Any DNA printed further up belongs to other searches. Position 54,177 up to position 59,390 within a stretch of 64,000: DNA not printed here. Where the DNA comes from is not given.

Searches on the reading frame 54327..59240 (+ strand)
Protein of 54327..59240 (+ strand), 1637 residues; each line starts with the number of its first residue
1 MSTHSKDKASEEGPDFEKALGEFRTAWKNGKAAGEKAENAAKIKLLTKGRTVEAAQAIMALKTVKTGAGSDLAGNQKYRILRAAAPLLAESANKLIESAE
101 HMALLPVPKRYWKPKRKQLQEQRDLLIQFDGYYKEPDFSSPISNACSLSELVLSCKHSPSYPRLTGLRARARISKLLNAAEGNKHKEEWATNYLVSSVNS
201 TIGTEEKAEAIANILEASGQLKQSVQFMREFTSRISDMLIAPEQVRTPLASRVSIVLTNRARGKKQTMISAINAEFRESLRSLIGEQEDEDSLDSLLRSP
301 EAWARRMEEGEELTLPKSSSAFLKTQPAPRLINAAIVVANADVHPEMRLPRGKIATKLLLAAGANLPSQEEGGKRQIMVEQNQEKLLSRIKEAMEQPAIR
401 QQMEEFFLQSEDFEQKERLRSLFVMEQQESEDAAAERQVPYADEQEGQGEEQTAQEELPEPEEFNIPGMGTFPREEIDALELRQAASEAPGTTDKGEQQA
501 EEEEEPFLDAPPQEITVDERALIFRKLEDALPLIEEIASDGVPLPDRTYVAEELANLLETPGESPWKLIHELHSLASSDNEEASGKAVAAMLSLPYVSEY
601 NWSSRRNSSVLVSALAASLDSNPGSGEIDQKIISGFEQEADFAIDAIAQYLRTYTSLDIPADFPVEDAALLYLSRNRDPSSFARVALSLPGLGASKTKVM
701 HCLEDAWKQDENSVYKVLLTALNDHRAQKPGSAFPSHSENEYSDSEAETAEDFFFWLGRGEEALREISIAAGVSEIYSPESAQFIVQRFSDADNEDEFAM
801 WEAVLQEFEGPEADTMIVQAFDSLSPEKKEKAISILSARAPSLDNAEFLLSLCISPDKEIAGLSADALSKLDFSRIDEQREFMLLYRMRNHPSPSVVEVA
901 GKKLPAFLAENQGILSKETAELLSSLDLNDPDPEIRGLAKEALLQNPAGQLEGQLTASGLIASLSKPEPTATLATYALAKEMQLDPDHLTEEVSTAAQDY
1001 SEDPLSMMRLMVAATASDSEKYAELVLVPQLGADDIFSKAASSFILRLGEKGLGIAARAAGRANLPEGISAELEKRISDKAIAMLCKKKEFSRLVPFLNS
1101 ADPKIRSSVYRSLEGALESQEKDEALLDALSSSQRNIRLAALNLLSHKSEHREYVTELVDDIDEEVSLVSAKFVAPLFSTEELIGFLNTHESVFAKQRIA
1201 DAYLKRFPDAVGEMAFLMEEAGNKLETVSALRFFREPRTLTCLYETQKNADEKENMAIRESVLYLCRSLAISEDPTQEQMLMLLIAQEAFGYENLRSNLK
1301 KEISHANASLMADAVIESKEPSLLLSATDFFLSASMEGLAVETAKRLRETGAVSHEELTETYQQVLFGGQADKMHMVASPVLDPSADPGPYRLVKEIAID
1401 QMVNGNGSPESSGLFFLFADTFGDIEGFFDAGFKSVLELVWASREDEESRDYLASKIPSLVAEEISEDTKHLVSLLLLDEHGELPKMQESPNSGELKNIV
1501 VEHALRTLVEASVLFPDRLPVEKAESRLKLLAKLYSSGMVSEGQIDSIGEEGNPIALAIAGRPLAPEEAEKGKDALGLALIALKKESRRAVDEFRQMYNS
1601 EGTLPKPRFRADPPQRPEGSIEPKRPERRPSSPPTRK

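Call 85: search_protein_families(library=pfam, proteins=[window:54327-59240:+], max_evalue=0.01)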
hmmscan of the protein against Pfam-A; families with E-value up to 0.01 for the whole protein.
window:54327-59240:+ (1637 aa): 2 families
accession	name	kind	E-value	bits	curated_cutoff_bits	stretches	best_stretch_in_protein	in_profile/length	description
PF13646.12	HEAT_2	-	3.6e-05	24.4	27.7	0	1093-1147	3-57/88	HEAT repeats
PF02985.28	HEAT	-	0.0014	19.2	23.5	0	928-943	9-24/31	HEAT repeat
